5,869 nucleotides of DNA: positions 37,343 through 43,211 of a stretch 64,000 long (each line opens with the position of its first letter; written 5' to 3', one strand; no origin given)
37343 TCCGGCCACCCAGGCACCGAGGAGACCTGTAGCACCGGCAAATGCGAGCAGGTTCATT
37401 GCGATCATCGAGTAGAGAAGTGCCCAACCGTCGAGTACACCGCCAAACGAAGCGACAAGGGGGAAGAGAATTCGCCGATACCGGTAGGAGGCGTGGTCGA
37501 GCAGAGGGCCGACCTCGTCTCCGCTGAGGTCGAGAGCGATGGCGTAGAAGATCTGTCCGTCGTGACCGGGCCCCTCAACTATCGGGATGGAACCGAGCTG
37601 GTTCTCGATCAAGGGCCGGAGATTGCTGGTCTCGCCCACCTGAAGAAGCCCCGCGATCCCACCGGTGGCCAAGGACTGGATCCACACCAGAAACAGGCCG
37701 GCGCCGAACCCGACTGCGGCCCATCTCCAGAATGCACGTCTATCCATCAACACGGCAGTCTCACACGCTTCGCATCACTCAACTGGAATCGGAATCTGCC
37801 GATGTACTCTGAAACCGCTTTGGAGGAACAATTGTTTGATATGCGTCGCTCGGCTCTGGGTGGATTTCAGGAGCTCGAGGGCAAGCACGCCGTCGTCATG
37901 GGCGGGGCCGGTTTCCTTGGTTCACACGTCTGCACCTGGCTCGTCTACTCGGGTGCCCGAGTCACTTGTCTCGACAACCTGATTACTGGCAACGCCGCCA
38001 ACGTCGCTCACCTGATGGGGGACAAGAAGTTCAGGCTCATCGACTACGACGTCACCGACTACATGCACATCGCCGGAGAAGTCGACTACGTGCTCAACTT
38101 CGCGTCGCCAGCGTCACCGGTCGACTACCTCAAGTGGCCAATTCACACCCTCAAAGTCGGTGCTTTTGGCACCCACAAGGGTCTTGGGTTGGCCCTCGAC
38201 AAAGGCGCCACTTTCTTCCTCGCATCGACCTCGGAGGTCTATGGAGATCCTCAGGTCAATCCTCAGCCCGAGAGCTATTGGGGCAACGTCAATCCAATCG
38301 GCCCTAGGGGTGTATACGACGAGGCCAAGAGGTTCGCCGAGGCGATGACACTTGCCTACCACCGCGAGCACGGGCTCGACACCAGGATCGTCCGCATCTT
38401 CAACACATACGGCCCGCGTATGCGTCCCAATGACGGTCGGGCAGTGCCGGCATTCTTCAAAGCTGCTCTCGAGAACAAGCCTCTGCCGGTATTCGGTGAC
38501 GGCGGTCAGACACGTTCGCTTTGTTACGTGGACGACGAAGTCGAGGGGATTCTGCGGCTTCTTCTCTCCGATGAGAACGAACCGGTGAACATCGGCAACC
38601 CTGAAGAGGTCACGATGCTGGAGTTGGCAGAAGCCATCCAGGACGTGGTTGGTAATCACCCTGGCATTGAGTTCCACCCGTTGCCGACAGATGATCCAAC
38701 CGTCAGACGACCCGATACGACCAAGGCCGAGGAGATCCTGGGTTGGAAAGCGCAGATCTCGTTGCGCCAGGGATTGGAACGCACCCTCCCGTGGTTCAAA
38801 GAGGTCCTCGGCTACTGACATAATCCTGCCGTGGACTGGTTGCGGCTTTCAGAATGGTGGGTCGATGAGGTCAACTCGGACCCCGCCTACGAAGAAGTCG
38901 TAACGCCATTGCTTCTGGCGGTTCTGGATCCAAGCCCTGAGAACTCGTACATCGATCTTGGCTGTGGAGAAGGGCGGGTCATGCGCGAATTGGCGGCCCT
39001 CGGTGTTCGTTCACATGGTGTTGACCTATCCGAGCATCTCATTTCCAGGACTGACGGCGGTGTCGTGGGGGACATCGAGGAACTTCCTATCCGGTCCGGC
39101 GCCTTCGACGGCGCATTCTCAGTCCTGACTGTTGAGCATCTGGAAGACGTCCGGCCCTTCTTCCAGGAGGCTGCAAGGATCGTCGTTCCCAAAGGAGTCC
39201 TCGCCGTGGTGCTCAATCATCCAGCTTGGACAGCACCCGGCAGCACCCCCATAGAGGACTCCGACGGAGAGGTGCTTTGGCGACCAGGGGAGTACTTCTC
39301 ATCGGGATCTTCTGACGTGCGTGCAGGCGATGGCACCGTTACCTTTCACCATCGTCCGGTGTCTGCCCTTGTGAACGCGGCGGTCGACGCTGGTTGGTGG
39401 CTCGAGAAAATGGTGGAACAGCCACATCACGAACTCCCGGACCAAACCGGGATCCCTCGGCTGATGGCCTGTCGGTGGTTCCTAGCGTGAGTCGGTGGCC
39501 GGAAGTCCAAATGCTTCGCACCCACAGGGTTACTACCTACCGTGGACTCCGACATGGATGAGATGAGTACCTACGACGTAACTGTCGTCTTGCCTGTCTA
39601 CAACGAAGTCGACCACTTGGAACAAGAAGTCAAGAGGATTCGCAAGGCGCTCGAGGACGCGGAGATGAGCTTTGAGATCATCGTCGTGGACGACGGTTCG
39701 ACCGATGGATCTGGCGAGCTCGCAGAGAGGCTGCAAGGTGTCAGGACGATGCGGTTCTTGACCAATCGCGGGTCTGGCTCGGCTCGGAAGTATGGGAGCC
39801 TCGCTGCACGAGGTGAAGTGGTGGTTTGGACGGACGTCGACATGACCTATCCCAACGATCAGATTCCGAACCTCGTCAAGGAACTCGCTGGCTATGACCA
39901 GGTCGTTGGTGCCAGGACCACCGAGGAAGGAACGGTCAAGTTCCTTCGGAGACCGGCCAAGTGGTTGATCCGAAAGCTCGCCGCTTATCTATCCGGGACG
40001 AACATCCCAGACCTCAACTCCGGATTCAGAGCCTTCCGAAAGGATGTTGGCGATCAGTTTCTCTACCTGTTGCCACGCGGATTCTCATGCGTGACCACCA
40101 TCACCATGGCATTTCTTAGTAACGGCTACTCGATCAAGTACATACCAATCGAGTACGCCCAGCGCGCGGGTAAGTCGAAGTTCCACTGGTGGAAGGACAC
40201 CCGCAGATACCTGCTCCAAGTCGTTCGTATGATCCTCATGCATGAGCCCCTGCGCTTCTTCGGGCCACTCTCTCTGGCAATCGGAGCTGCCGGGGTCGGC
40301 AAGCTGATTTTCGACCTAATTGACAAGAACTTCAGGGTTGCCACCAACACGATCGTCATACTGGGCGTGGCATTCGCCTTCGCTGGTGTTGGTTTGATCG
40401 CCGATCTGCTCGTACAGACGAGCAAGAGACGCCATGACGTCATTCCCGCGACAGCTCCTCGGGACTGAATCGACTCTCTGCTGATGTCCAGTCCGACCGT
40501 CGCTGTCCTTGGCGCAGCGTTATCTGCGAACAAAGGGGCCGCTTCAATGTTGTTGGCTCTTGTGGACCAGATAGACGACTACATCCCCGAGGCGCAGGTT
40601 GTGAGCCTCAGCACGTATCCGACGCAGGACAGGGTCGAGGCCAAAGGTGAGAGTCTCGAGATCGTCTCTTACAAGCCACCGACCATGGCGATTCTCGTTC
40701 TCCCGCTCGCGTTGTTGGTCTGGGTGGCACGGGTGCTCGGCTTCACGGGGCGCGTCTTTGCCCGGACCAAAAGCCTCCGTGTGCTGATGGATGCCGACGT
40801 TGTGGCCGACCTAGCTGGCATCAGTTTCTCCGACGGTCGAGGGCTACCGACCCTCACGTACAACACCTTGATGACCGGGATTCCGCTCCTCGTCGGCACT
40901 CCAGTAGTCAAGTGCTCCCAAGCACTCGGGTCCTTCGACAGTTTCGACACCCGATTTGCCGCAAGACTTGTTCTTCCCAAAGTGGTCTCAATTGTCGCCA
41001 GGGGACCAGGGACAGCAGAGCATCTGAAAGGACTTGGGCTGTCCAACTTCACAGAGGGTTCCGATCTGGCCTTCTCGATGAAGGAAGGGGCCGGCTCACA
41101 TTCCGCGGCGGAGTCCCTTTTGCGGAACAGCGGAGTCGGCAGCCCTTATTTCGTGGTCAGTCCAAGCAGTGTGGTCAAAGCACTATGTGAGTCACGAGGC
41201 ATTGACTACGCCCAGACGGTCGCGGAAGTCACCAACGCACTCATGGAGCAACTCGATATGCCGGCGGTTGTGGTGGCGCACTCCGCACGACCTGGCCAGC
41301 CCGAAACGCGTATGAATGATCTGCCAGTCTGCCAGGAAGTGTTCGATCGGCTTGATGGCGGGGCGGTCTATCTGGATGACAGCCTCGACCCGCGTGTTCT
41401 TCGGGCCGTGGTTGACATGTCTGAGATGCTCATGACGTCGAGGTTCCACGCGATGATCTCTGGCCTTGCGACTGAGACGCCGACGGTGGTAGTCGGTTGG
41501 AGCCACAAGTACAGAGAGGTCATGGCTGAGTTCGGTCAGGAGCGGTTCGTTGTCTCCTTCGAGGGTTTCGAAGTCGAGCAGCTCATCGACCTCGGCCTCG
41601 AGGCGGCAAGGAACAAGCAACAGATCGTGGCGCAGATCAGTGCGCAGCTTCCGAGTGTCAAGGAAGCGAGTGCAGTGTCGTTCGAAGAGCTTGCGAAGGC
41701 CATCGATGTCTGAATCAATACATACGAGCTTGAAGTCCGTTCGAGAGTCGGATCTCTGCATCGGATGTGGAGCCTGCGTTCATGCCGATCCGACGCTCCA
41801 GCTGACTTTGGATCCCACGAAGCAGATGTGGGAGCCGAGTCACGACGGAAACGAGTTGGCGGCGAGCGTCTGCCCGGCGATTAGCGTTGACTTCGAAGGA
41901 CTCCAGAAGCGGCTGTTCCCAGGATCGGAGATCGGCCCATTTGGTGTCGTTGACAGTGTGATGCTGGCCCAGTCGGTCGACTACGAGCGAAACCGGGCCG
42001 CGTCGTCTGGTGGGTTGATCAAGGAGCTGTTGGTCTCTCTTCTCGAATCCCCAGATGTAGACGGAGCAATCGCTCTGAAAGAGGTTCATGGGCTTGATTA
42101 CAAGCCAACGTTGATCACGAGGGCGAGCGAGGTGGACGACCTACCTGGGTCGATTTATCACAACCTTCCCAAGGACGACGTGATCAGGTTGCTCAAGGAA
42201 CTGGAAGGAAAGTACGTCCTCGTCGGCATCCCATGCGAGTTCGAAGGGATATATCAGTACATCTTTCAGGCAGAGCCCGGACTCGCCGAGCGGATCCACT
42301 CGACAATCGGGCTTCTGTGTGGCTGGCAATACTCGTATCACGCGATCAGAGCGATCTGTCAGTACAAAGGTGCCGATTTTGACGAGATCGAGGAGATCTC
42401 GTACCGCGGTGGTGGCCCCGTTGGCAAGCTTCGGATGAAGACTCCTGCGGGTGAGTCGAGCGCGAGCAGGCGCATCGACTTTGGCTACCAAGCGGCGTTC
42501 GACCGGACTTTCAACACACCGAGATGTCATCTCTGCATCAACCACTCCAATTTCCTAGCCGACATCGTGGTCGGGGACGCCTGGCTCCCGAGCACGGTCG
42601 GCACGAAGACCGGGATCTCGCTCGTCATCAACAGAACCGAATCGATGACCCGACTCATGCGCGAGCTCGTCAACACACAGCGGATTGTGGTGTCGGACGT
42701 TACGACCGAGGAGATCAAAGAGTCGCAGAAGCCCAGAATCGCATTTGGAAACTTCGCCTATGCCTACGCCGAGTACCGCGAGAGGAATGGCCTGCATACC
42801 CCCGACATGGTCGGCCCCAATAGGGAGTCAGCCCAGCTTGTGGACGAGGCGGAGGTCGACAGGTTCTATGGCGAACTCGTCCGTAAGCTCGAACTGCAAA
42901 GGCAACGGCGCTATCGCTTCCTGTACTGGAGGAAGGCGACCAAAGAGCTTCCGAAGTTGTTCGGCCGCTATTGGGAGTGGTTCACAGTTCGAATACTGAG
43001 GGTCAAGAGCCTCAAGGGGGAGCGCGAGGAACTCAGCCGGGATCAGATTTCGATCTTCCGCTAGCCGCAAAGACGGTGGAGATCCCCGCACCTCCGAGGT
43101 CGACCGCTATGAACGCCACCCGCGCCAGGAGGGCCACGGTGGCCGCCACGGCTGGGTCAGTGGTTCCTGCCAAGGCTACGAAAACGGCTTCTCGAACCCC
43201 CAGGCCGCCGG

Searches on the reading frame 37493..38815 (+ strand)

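Call 67: search_protein_families(library=pfam, proteins=[window:37493-38815:+], max_evalue=0.001)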
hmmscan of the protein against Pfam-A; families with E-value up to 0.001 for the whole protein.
window:37493-38815:+ (441 aa): 3 families
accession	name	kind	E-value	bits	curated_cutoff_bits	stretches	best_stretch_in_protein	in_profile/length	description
PF01370.27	Epimerase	-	4.2e-43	147.9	20.9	1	134-368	2-240/240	NAD dependent epimerase/dehydratase family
PF16363.11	GDP_Man_Dehyd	-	4.8e-43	148.3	27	1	135-430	2-331/332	GDP-mannose 4,6 dehydratase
PF01073.25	3Beta_HSD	-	7.4e-06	25.6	22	1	134-346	1-218/280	3-beta hydroxysteroid dehydrogenase/isomerase family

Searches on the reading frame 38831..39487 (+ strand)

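Call 67: search_protein_families(library=pfam, proteins=[window:38831-39487:+], max_evalue=0.001)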
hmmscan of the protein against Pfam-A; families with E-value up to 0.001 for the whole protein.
window:38831-39487:+ (219 aa): 6 families
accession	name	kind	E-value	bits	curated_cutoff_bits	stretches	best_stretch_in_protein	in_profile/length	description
PF08241.18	Methyltransf_11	-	1.7e-18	67.5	21.2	1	42-125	2-94/95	Methyltransferase domain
PF13649.12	Methyltransf_25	-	1.6e-12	48.4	27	1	42-122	3-97/97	Methyltransferase domain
PF13489.12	Methyltransf_23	-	5.8e-10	39.6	27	1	30-126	15-116/164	Methyltransferase domain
PF08242.18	Methyltransf_12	-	6.4e-09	36.9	30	1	41-124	1-98/98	Methyltransferase domain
PF13847.12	Methyltransf_31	-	2.3e-08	34.3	27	1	36-126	3-109/145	Methyltransferase domain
PF05148.21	Methyltransf_8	-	0.00035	21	27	1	38-126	74-156/219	Hypothetical methyltransferase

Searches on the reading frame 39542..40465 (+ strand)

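Call 67: search_protein_families(library=pfam, proteins=[window:39542-40465:+], max_evalue=0.001)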
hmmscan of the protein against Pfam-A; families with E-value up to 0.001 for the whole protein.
window:39542-40465:+ (308 aa): 2 families
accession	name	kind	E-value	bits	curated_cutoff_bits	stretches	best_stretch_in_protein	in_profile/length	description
PF00535.33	Glycos_transf_2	-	3.4e-27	95.9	23.3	1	14-169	1-163/168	Glycosyl transferase family 2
PF10111.15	Glyco_tranf_2_2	-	3.3e-06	27.2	27.3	1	14-113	1-104/276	Glycosyltransferase like family 2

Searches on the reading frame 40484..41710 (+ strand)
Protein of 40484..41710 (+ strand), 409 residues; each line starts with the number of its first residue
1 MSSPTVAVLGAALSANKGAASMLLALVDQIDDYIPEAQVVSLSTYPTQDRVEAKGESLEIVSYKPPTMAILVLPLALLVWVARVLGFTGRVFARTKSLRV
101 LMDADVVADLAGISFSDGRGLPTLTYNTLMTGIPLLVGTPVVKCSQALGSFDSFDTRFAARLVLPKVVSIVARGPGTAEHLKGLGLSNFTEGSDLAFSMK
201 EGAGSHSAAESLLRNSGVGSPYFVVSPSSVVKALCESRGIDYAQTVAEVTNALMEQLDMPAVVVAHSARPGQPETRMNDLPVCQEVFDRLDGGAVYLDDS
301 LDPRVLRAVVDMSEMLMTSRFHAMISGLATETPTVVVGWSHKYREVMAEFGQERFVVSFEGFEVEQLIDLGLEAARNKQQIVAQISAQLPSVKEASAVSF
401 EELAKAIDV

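Call 67: search_protein_families(library=pfam, proteins=[window:40484-41710:+], max_evalue=0.001)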
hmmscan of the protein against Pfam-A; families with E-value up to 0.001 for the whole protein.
window:40484-41710:+ (409 aa): 1 family
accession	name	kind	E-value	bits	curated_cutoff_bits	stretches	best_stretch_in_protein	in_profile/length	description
PF04230.19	PS_pyruv_trans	-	9e-21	75.4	25.3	1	16-341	1-280/280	Polysaccharide pyruvyl transferase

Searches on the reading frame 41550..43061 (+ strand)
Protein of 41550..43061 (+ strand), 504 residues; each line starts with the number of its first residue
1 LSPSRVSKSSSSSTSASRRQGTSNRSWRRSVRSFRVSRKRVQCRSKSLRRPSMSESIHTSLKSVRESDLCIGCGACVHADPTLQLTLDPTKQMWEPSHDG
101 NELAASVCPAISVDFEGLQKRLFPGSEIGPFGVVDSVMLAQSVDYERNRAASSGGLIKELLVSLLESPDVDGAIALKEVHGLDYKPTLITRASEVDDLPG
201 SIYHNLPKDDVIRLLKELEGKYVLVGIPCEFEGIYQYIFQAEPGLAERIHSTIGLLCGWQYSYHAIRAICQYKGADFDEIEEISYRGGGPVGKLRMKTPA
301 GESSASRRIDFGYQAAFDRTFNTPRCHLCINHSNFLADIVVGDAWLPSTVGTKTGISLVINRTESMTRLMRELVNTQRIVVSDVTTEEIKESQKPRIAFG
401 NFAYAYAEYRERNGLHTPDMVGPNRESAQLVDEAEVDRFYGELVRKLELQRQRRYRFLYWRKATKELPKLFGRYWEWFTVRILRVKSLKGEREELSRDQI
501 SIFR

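Call 67: search_protein_families(library=pfam, proteins=[window:41550-43061:+], max_evalue=0.001)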
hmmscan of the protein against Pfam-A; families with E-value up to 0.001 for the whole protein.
window:41550-43061:+ (504 aa): 2 families
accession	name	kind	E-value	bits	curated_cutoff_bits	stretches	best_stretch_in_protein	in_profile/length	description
PF04432.18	FrhB_FdhB_C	-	3.2e-25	89.2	23.3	1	221-385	3-148/150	Coenzyme F420 hydrogenase/dehydrogenase, beta subunit C terminus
PF04422.18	FrhB_FdhB_N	-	7.8e-10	39.2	22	1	138-209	2-74/78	Coenzyme F420 hydrogenase/dehydrogenase, beta subunit N-term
